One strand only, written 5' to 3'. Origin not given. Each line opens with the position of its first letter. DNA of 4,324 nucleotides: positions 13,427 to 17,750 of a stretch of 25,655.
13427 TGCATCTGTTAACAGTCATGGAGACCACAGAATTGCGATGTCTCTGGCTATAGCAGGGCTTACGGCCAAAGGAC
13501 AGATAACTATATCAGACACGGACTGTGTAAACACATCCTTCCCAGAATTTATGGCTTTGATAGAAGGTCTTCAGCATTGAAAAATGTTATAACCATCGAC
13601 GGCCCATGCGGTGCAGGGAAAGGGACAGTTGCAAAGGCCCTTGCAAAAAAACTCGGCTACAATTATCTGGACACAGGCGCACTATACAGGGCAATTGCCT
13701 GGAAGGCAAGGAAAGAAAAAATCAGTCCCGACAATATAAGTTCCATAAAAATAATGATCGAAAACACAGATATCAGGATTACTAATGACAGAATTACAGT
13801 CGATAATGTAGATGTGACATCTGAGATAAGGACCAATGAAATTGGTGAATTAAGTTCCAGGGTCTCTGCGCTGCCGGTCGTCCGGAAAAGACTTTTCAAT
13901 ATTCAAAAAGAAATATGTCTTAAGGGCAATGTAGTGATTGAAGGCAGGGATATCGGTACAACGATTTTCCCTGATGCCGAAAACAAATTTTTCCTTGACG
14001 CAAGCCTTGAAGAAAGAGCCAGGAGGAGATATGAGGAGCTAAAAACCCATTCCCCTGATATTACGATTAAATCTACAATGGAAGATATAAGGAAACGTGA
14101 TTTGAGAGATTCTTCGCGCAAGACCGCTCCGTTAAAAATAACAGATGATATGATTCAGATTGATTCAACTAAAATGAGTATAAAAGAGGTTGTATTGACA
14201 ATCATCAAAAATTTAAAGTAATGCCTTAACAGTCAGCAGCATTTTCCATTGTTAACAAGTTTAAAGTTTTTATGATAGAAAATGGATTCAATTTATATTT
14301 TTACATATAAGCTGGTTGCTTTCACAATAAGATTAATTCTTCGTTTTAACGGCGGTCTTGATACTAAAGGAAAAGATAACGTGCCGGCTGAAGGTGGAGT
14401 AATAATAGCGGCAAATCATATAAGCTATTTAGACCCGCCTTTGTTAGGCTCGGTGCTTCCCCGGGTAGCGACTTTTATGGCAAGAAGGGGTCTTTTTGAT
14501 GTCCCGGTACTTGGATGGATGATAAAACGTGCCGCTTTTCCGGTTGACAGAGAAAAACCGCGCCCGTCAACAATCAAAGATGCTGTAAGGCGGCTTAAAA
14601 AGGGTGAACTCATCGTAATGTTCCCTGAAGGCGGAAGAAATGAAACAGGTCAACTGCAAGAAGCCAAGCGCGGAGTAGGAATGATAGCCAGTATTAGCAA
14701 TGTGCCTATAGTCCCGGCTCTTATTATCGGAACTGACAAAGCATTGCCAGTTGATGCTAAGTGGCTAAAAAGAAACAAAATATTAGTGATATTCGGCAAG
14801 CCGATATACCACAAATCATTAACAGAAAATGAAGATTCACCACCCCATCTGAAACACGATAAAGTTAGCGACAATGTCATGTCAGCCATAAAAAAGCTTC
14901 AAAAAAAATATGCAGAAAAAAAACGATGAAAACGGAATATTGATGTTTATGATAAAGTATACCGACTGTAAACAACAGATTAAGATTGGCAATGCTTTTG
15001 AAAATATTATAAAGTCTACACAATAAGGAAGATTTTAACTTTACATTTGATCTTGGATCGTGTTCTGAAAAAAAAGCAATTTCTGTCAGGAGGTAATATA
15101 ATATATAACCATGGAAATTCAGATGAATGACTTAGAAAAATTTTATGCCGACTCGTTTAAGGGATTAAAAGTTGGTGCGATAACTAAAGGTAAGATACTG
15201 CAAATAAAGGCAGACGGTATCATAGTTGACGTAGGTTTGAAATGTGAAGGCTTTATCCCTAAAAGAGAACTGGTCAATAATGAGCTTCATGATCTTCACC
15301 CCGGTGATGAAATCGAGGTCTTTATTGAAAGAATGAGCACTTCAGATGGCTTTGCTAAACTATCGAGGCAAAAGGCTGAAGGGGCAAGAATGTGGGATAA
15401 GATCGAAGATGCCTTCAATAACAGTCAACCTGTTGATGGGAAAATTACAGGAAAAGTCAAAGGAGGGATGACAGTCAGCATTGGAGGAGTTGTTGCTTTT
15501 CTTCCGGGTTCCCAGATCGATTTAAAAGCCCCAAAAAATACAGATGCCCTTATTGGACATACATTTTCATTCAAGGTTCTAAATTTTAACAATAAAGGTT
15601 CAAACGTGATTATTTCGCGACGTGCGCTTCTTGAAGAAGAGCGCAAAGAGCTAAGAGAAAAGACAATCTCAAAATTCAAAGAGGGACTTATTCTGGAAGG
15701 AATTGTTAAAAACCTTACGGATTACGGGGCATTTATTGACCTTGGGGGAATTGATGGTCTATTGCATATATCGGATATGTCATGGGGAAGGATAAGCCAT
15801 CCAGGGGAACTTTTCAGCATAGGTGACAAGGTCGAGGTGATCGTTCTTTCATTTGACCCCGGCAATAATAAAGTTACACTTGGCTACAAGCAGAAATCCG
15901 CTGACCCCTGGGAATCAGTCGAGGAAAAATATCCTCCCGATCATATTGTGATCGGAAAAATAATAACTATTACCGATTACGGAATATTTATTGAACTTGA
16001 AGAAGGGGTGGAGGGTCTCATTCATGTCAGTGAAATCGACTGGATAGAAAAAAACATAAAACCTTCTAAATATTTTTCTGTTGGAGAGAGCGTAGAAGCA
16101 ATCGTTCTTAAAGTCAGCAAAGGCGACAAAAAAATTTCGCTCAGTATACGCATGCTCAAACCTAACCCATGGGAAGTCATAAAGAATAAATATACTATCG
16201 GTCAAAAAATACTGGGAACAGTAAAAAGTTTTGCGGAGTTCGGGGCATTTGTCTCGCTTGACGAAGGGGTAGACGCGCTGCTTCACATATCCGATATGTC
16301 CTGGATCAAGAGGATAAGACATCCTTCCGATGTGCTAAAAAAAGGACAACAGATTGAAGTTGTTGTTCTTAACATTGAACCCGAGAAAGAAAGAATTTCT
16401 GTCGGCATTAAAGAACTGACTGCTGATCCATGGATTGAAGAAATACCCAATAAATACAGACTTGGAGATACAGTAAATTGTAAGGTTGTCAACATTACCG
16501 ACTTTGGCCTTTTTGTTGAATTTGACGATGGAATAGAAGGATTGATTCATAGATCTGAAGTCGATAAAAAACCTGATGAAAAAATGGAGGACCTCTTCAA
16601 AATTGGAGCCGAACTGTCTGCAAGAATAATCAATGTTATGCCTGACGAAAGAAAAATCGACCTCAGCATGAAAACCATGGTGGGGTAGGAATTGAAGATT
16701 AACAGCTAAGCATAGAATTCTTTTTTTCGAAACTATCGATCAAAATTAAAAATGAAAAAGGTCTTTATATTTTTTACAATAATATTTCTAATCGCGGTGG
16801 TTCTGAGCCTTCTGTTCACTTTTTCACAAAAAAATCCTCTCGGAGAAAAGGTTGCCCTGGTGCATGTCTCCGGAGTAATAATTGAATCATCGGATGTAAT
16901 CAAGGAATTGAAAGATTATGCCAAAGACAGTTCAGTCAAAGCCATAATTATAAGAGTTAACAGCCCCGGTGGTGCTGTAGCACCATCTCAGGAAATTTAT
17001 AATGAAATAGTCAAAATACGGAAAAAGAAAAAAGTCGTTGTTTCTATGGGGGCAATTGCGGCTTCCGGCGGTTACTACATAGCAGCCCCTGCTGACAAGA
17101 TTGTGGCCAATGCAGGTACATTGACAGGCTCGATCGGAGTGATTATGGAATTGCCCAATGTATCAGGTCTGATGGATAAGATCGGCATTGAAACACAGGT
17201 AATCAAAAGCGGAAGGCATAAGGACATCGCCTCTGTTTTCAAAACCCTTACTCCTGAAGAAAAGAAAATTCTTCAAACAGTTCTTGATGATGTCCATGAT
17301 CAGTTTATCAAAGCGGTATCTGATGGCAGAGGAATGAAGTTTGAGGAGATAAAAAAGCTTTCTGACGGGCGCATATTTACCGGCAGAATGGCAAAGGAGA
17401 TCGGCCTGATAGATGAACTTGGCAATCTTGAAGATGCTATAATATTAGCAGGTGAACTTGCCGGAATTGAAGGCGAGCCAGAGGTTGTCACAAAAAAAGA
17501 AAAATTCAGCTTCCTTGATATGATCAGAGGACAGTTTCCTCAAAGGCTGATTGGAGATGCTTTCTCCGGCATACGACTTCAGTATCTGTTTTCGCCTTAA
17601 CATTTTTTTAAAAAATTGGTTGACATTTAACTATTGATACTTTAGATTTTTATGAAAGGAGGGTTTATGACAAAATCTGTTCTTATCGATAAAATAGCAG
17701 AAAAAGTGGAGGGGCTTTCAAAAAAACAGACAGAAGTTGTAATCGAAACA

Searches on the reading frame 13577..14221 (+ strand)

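Call 28: search_protein_families(library=pfam, proteins=[window:13577-14221:+], max_evalue=0.001)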
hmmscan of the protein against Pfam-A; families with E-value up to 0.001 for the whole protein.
window:13577-14221:+ (214 aa): 6 families
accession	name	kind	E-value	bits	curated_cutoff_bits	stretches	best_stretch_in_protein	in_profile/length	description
PF02224.24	Cytidylate_kin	-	1.2e-69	234.7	26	1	5-213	1-209/211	Cytidylate kinase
PF13189.12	Cytidylate_kin2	-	1.5e-12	48.5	28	1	4-160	1-136/176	Cytidylate kinase-like family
PF13238.12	AAA_18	-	1.5e-08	35.5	29.4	1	5-171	1-127/128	AAA domain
PF13207.12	AAA_17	-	1.2e-07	32.5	27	1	9-57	2-49/136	AAA domain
PF00406.28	ADK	-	4.2e-05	24.2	26.8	1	9-41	3-35/151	Adenylate kinase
PF01202.28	SKI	-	0.00011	22.9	22.1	0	12-36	2-26/159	Shikimate kinase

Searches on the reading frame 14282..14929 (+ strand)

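Call 28: search_protein_families(library=pfam, proteins=[window:14282-14929:+], max_evalue=0.001)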
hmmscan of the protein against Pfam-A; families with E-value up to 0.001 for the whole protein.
window:14282-14929:+ (215 aa): 1 family
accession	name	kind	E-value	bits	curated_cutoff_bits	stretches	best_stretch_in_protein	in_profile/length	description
PF01553.26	Acyltransferase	-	5.5e-30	104.3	23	1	28-148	4-131/132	Acyltransferase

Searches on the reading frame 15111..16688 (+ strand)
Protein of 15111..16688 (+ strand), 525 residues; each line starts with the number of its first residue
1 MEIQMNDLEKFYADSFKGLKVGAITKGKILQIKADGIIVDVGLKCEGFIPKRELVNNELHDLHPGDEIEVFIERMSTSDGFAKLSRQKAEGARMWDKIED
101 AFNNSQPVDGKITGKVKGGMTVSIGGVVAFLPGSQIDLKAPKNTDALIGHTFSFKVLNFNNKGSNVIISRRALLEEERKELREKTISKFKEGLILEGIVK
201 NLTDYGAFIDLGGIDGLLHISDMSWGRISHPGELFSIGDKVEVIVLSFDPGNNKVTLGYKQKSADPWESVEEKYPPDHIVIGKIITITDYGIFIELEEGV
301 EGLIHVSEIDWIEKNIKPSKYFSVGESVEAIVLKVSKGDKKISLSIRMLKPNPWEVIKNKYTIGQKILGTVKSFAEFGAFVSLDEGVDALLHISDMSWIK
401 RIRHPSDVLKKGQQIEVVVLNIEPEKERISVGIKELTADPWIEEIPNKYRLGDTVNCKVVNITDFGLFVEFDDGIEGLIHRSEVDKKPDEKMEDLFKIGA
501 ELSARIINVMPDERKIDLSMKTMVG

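Call 28: search_protein_families(library=pfam, proteins=[window:15111-16688:+], max_evalue=0.001)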
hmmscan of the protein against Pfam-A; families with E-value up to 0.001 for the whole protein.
window:15111-16688:+ (525 aa): 7 families
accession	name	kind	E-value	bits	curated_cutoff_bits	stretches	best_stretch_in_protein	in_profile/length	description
PF00575.29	S1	-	3.1e-90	297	22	6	361-434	2-74/74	S1 RNA binding domain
PF23459.1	S1_RRP5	-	2.1e-27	95.9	27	3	190-257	2-70/72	RRP5 S1 domain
PF13509.12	S1_2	-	1.9e-16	60.3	21.8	0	21-72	1-48/61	S1 domain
PF21710.3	Spt6_S1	-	1.1e-13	51.7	27.5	0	283-347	23-87/91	Spt6, S1/OB domain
PF17092.11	PCB_OB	-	1.8e-06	29.1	27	0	357-418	25-96/111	Penicillin-binding protein OB-like domain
PF24685.1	OB_RRP5_4th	-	6.3e-05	23.4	31.5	0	458-509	16-71/92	RRP5 OB-fold domain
PF21543.3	CvfB_2nd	-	6.8e-05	23.2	27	0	456-521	18-75/76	Virulence regulatory factor CvfB, second domain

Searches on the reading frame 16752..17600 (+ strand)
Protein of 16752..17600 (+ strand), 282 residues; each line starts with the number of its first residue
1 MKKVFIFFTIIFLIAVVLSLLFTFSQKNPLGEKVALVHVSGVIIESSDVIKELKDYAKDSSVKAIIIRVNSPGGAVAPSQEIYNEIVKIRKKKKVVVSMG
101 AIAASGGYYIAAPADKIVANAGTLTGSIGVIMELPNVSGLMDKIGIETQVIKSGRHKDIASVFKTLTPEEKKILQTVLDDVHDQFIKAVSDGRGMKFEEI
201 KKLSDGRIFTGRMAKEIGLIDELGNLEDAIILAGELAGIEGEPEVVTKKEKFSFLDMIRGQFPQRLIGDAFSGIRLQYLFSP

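Call 28: search_protein_families(library=pfam, proteins=[window:16752-17600:+], max_evalue=0.001)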
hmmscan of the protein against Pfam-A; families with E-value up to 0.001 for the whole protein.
window:16752-17600:+ (282 aa): 4 families
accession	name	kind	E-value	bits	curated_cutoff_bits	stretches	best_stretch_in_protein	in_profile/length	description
PF01343.23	Peptidase_S49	-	2.2e-53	180.8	24.9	1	90-239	4-153/154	Peptidase family S49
PF00574.28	CLP_protease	-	3e-09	37.4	20.2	1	47-116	31-98/182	Clp protease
PF25145.1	NfeD1b_N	-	1.3e-07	31.9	40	1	55-133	24-100/189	NfeD1b, N-terminal domain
PF01972.22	SDH_protease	-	4.6e-05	23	31.3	1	44-139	76-167/286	ClpP-like SDH-type serine proteinase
